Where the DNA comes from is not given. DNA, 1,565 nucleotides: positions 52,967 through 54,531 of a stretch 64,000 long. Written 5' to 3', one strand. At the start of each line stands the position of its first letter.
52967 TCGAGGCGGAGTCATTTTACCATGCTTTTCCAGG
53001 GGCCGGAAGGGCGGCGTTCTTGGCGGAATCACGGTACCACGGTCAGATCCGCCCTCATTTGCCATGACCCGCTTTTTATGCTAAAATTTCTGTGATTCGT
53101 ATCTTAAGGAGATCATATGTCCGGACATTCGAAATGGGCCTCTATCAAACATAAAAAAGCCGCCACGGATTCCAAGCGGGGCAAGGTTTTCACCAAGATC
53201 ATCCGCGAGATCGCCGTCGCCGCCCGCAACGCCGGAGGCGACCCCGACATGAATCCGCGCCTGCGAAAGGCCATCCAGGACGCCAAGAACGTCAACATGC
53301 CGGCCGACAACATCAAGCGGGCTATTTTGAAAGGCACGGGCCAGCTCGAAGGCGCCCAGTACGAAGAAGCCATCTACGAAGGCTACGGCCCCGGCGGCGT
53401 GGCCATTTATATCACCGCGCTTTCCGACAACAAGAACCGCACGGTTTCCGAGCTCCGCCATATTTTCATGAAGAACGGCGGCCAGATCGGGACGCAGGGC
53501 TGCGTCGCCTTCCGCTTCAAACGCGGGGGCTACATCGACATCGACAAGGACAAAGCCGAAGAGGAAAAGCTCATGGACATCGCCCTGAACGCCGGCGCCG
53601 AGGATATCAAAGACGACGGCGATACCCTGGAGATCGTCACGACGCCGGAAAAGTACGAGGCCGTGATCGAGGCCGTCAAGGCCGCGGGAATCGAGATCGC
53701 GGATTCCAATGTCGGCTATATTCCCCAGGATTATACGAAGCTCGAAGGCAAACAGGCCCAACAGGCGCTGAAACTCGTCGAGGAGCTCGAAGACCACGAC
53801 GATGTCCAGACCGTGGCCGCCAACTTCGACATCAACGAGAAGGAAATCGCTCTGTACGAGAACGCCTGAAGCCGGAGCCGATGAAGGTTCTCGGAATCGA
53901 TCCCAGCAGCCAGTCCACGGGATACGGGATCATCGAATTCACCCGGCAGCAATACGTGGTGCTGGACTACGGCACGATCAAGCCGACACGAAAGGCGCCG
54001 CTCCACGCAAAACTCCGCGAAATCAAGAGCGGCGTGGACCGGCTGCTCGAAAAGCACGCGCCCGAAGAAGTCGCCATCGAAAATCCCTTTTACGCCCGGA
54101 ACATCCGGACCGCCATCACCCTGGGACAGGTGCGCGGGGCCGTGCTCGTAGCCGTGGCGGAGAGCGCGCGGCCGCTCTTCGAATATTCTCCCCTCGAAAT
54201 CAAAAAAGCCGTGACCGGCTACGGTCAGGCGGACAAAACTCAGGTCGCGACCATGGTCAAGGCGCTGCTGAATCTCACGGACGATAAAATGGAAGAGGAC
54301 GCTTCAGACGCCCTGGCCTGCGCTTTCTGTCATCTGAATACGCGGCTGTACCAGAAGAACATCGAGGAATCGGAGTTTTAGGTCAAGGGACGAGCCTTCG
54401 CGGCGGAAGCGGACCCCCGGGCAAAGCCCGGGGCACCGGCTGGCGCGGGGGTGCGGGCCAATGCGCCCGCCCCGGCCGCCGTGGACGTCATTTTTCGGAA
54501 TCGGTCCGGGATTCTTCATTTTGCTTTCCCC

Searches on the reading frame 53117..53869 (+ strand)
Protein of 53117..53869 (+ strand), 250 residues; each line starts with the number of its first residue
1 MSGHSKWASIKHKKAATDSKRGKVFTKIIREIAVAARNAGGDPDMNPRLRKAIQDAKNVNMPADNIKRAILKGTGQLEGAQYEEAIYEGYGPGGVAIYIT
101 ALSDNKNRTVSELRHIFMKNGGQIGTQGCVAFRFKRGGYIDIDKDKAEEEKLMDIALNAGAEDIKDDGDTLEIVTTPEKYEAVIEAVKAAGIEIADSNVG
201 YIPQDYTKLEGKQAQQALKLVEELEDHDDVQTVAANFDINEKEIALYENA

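Call 80: search_protein_families(library=pfam, max_evalue=0.00001, proteins=[window:53117-53869:+])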
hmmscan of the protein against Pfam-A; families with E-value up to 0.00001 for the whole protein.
window:53117-53869:+ (250 aa): 2 families
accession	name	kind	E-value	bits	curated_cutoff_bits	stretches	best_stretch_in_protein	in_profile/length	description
PF01709.26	Transcrip_reg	-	7.3e-56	188.7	27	1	82-237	1-160/160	TACO1/YebC second and third domain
PF20772.2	TACO1_YebC_N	-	1.9e-32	112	36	1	5-76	1-73/73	TACO1/YebC protein N-terminal domain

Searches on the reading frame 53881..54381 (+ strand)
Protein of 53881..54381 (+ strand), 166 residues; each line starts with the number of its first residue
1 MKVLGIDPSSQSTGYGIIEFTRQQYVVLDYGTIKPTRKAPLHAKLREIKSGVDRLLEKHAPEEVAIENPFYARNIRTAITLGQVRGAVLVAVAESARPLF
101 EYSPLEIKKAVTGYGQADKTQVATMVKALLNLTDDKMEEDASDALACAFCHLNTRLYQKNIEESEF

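Call 80: search_protein_families(library=pfam, max_evalue=0.00001, proteins=[window:53881-54381:+])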
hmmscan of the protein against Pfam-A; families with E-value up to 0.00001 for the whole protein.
window:53881-54381:+ (166 aa): 1 family
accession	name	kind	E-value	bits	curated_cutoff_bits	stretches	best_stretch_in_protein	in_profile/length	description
PF02075.23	RuvC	-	1.7e-48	164.7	22.2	1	3-151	1-148/148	Crossover junction endodeoxyribonuclease RuvC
